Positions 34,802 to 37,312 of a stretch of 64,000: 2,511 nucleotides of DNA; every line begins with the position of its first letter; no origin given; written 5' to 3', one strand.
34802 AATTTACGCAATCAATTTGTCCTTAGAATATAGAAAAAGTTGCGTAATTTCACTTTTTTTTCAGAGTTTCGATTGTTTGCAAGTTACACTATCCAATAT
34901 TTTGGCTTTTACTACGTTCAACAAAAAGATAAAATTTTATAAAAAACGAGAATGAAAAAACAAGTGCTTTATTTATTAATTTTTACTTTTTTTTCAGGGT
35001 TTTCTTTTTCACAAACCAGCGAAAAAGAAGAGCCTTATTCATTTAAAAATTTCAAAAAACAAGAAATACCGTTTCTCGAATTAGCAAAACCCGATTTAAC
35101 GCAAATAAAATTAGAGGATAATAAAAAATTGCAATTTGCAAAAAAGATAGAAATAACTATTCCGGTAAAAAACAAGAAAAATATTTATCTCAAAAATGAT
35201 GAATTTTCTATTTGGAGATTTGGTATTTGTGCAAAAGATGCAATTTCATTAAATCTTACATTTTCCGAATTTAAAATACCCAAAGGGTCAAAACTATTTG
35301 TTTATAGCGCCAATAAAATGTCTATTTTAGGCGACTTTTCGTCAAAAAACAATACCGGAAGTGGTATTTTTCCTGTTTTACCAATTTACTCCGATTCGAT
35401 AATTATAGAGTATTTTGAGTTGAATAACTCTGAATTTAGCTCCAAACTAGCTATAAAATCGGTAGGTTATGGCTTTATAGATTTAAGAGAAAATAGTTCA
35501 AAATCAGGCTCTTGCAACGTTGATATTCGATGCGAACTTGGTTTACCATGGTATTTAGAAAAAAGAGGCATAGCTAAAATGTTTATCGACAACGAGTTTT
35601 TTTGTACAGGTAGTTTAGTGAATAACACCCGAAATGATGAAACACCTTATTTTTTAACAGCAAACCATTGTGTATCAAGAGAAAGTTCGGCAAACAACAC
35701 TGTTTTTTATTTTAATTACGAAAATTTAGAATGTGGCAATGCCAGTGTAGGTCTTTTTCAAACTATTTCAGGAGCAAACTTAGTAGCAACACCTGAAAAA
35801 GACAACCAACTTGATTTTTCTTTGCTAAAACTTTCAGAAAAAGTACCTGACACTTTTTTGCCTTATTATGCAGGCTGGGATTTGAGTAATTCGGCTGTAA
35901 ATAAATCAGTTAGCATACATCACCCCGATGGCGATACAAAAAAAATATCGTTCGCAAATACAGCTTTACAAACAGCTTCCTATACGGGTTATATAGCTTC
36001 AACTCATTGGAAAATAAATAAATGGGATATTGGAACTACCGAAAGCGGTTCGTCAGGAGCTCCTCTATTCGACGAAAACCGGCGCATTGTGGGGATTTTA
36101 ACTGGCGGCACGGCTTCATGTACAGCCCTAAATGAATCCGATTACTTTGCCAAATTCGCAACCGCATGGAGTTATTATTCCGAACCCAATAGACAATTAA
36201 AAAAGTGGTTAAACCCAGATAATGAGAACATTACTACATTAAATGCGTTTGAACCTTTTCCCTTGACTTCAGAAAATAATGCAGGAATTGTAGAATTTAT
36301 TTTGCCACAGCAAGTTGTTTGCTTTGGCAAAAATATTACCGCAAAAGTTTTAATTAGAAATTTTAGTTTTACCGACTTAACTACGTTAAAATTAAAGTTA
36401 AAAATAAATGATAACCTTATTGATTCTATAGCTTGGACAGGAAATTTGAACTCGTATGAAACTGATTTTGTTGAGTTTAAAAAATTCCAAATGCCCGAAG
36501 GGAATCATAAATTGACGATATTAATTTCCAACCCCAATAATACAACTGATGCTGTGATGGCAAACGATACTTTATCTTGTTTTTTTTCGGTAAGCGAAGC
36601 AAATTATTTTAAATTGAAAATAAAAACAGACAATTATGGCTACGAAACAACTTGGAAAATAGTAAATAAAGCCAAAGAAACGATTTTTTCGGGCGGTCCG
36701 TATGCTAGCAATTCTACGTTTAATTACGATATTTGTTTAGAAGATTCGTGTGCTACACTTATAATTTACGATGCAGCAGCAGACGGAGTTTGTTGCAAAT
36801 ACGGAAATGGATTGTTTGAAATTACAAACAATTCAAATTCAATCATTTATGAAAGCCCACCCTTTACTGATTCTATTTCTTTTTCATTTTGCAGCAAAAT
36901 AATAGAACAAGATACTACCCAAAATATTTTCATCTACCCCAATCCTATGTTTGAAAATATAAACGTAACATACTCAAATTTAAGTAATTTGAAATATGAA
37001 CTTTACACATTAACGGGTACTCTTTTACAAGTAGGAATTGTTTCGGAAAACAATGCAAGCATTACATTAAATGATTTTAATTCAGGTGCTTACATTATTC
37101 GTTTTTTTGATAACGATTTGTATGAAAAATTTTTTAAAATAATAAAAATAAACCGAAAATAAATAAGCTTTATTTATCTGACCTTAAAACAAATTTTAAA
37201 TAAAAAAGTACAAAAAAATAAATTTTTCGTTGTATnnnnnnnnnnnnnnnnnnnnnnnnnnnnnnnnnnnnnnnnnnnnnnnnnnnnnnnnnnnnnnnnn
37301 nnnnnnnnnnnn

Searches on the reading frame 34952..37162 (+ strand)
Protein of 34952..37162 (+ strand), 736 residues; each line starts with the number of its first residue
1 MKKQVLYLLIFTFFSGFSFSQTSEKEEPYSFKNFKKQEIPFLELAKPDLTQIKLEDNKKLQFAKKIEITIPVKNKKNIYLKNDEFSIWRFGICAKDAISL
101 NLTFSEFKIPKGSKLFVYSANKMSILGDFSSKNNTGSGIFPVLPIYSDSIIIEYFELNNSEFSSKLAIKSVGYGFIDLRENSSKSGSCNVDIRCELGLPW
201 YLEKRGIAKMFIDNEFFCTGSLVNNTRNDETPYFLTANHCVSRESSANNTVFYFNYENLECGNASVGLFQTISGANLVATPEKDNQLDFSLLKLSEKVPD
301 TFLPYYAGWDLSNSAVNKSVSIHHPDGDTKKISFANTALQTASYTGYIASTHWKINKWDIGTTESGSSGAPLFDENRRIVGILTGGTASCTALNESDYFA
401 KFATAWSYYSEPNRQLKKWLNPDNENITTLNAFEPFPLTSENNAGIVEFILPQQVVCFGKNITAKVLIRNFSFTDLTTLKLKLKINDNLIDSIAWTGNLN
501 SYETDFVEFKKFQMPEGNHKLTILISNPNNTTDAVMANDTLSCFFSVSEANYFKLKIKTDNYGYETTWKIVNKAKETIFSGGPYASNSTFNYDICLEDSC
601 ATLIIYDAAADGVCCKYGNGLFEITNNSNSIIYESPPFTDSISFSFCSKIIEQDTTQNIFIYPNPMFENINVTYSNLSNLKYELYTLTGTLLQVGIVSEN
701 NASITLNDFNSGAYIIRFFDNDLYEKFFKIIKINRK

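Call 10: search_protein_families(library=pfam, proteins=[window:34952-37162:+], max_evalue=0.001)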
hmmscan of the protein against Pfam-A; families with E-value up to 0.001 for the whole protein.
window:34952-37162:+ (736 aa): 3 families
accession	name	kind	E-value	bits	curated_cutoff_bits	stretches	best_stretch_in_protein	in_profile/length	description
PF13365.12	Trypsin_2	-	8.1e-11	43.3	27.6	1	218-382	1-144/144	Trypsin-like peptidase domain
PF00089.32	Trypsin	-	2.8e-09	37.5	20.6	1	208-404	16-215/220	Trypsin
PF18962.6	Por_Secre_tail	-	5.9e-08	33.3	27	1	661-722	1-66/75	Secretion system C-terminal sorting domain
